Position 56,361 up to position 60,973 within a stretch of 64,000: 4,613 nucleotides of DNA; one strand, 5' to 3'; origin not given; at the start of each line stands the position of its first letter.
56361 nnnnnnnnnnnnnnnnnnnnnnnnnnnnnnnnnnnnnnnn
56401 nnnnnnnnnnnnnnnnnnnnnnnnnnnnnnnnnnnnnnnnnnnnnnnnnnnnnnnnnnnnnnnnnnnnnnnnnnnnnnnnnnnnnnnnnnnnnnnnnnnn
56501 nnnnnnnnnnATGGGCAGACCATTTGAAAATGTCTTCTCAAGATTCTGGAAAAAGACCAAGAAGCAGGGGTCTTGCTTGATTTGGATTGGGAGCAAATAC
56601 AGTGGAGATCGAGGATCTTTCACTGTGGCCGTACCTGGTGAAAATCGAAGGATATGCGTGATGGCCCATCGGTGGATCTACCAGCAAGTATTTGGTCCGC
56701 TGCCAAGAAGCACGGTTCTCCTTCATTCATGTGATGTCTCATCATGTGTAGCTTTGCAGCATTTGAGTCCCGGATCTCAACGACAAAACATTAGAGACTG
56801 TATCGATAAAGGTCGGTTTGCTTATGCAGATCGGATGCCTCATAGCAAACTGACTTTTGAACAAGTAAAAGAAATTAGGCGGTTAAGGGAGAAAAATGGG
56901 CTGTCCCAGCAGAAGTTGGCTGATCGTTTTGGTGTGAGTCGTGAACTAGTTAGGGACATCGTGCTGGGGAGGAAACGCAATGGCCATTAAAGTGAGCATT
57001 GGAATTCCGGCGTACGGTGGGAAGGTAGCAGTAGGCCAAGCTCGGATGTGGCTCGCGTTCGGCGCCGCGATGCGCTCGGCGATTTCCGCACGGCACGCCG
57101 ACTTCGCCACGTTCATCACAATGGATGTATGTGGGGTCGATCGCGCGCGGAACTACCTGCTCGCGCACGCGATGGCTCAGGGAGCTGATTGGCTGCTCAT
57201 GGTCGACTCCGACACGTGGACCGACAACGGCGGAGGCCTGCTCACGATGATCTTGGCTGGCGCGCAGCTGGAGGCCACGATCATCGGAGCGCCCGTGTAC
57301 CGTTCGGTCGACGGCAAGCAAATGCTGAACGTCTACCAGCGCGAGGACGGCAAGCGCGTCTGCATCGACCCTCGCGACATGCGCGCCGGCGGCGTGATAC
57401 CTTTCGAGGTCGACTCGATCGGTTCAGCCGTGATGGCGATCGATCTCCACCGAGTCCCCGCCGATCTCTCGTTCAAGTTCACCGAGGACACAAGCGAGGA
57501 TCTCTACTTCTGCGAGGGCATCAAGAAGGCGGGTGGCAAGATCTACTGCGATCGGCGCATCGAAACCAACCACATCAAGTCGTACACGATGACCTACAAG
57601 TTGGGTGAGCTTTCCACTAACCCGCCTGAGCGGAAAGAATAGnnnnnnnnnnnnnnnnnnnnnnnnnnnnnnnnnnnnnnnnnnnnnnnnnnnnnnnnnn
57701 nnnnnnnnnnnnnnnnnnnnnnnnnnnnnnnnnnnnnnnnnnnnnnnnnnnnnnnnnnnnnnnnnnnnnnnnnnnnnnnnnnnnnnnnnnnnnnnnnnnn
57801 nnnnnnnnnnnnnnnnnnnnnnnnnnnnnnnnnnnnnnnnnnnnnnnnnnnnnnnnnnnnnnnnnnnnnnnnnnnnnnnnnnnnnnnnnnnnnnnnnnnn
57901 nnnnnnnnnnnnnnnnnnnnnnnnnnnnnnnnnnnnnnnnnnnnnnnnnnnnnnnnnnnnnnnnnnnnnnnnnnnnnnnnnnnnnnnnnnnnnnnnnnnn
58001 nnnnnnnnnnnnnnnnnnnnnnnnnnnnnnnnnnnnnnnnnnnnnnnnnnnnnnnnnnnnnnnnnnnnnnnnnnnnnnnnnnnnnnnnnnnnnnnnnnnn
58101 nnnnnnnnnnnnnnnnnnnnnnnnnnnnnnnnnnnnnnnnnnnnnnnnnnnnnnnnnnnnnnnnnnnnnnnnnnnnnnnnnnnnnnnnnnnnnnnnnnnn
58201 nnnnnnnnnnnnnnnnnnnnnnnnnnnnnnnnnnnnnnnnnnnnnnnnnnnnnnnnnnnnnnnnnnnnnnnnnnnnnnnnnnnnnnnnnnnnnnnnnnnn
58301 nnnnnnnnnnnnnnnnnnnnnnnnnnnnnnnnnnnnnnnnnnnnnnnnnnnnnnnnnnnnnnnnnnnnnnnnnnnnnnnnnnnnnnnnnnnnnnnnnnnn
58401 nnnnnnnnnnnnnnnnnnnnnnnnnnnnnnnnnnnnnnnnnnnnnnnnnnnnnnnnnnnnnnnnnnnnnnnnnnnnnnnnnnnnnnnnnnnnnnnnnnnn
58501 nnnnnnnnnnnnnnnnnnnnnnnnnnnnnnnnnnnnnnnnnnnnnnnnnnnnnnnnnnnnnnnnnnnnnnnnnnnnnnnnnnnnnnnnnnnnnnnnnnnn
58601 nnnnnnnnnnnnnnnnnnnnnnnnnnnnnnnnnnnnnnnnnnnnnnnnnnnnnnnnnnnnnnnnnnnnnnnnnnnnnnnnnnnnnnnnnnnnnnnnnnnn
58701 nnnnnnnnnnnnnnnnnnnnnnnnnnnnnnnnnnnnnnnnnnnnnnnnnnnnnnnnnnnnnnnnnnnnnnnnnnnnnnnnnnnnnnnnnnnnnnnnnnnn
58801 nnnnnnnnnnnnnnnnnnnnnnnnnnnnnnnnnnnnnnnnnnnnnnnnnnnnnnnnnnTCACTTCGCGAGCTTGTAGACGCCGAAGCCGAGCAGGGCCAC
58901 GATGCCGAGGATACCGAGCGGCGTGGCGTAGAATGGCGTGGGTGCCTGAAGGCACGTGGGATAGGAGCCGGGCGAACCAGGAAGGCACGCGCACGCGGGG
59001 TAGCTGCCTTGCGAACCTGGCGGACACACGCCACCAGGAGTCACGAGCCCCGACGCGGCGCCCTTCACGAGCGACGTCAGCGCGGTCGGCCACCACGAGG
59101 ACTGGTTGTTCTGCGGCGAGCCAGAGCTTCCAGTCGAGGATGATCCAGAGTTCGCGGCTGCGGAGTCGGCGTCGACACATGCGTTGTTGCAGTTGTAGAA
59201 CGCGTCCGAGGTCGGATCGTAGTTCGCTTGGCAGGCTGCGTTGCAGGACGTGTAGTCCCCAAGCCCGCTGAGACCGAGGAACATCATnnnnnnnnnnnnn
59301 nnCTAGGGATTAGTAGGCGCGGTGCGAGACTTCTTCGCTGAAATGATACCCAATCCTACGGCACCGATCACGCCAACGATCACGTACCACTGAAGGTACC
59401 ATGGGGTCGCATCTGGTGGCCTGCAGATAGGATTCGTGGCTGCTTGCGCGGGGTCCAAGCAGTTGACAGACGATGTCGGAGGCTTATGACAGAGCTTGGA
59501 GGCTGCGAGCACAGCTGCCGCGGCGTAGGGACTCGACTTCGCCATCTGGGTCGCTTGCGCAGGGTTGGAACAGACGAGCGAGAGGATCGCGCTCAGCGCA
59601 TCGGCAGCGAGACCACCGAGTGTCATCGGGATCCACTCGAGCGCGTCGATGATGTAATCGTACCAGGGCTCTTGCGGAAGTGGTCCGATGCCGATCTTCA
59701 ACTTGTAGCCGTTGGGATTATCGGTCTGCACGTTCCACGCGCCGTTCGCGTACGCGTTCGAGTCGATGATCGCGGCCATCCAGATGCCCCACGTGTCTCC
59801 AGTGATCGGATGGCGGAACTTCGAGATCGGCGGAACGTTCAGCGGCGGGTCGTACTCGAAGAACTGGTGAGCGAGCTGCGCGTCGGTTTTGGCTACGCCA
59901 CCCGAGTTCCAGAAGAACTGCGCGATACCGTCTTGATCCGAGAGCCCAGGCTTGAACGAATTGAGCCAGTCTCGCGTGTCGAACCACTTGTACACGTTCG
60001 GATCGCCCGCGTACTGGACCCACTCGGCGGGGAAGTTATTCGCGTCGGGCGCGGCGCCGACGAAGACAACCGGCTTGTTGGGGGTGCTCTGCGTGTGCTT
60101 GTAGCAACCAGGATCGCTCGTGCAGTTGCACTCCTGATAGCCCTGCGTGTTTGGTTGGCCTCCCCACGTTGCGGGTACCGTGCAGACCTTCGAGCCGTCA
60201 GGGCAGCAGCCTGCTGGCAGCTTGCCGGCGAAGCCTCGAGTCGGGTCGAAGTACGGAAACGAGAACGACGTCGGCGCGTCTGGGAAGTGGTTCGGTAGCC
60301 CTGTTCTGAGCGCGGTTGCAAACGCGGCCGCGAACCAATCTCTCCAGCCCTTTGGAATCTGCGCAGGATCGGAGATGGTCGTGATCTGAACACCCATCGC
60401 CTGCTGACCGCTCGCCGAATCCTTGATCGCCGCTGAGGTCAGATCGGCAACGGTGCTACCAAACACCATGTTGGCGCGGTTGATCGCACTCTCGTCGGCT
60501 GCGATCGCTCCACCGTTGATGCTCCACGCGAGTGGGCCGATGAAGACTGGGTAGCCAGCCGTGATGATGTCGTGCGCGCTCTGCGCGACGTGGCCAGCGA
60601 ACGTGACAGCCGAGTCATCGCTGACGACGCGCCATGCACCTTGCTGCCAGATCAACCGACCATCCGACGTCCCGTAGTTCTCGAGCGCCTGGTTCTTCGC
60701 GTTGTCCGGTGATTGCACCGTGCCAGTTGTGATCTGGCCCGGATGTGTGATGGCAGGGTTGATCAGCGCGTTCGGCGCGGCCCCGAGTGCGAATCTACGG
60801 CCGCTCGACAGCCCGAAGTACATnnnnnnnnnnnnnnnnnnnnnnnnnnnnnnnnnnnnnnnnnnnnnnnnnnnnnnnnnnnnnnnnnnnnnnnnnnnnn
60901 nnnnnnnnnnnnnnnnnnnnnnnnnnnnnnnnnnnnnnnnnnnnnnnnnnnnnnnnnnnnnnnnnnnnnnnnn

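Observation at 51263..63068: Family-independent C-terminal module G-L-[GS]-D / TM helix / poly-basic tail, clustered around a membrane-anchored transglutaminase-like enzyme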

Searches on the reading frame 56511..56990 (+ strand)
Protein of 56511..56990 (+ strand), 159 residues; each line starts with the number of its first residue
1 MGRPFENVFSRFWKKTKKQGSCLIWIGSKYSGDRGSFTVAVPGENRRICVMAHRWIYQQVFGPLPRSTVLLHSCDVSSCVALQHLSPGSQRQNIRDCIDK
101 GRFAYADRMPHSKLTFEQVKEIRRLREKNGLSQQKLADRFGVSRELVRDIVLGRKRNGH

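Call 5: search_protein_families(library=pfam, proteins=[window:56511-56990:+], max_evalue=0.01)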
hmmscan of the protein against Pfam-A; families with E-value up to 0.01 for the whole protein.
window:56511-56990:+ (159 aa): 10 families
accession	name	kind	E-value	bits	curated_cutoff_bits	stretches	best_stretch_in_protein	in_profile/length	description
PF01381.28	HTH_3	-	5.8e-07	29.9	23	1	122-155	1-33/55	Helix-turn-helix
PF13392.12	HNH_3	-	2.1e-06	27.7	24.8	1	51-93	2-44/46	HNH endonuclease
PF13560.12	HTH_31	-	9.2e-06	26.3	27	1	121-155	5-39/64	Helix-turn-helix domain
PF12824.13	MRP-L20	-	0.00022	21.9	30.4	1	112-148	84-122/164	Mitochondrial ribosomal protein subunit L20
PF13936.12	HTH_38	-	0.00024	21.2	27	1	112-146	3-36/44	Helix-turn-helix domain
PF12167.14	Arm-DNA-bind_2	-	0.0012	19.2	22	1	89-113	41-65/65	Arm DNA-binding domain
PF04545.22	Sigma70_r4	-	0.0018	18.2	24.1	1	124-150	14-40/50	Sigma-70, region 4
PF12844.13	HTH_19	-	0.0024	18.2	30.2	1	122-145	4-27/64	Helix-turn-helix domain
PF08279.18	HTH_11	-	0.0026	18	25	1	122-148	6-33/55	HTH domain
PF00392.27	GntR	-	0.0049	16.9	27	0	125-148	18-42/64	Bacterial regulatory proteins, gntR family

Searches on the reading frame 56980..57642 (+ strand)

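Call 5: search_protein_families(library=pfam, proteins=[window:56980-57642:+], max_evalue=0.01)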
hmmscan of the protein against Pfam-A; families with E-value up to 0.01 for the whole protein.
window:56980-57642:+ (220 aa): 1 family
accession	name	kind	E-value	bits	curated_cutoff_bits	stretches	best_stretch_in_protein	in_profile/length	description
PF03452.20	Anp1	-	0.0033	17.4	28.8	1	55-83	123-151/263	Anp1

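Call 7: search_protein_families(library=phrogs, proteins=[window:56980-57642:+], max_evalue=0.001)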
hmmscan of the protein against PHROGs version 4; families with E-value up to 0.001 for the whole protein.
window:56980-57642:+ (220 aa): 2 families
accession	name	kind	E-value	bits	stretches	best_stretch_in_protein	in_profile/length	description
phrog_1574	-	unknown function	6.4e-07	30.3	1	171-206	201-236/240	-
phrog_2456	-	moron, auxiliary metabolic gene and host takeover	0.00038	21.1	1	39-80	48-89/239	glycosyltransferase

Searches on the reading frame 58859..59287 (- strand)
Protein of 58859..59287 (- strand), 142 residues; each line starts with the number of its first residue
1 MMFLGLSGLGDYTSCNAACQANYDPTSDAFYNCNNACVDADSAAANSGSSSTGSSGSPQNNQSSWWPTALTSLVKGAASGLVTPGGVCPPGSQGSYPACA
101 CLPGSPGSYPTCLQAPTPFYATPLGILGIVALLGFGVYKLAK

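Call 17: search_protein_families(library=ncbifam, proteins=[window:58859-59287:-], max_evalue=10)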
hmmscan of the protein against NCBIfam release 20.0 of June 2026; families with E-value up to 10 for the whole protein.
window:58859-59287:- (142 aa): 0 families

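Call 18: search_protein_families(library=pfam, proteins=[window:58859-59287:-], max_evalue=10)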
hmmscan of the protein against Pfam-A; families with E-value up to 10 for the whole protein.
window:58859-59287:- (142 aa): 1 family
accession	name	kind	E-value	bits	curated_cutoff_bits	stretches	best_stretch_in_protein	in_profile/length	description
PF12280.13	BSMAP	-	0.36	11.3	25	1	13-46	23-55/197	Brain specific membrane anchored protein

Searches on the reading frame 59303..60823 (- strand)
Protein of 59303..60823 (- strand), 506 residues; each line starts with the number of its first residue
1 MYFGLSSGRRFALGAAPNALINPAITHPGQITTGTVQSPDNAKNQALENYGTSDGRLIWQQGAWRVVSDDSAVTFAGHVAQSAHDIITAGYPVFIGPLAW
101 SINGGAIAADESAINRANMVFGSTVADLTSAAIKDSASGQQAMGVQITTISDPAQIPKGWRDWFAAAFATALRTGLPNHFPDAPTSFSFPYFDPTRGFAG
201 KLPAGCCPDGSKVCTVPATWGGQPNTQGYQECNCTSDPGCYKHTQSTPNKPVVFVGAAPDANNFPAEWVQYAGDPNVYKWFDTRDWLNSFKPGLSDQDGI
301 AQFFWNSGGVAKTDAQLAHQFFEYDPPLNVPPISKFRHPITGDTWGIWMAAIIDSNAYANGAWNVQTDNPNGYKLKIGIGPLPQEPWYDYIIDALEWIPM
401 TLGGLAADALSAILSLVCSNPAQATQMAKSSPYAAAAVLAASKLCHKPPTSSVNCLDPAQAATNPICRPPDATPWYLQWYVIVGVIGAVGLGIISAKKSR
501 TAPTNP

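Call 5: search_protein_families(library=pfam, proteins=[window:59303-60823:-], max_evalue=0.01)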
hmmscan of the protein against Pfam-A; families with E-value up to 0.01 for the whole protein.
window:59303-60823:- (506 aa): 0 families

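Call 7: search_protein_families(library=phrogs, proteins=[window:59303-60823:-], max_evalue=0.001)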
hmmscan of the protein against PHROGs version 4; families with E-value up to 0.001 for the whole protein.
window:59303-60823:- (506 aa): 0 families
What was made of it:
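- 59303..60823 (-): 506-aa Cys-rich tail-anchored protein (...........). It has no strict Φ-x-G-L-[GS] site outside the TM helix, and one internal GLSD. No Pfam or PHROG hit (calls 5, 7).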

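Call 11: search_dna_similar(query=window:59303-60823:-, collection=phages, mode=protein, max_evalue=0.001)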
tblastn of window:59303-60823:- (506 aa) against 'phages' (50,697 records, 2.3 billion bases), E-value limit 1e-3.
No match.

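Call 14: find_related_loci(query=window:59303-60823:-, collection=viral_contigs, flank=10000)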
Query window:59303-60823:- (506 aa) in viral_contigs; peptide patterns used: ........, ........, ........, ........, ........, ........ (x = any residue, [..] = any of these).
1 stretches matched a pattern, but none encodes a relative of the query by tblastn (E <= 1e-3).
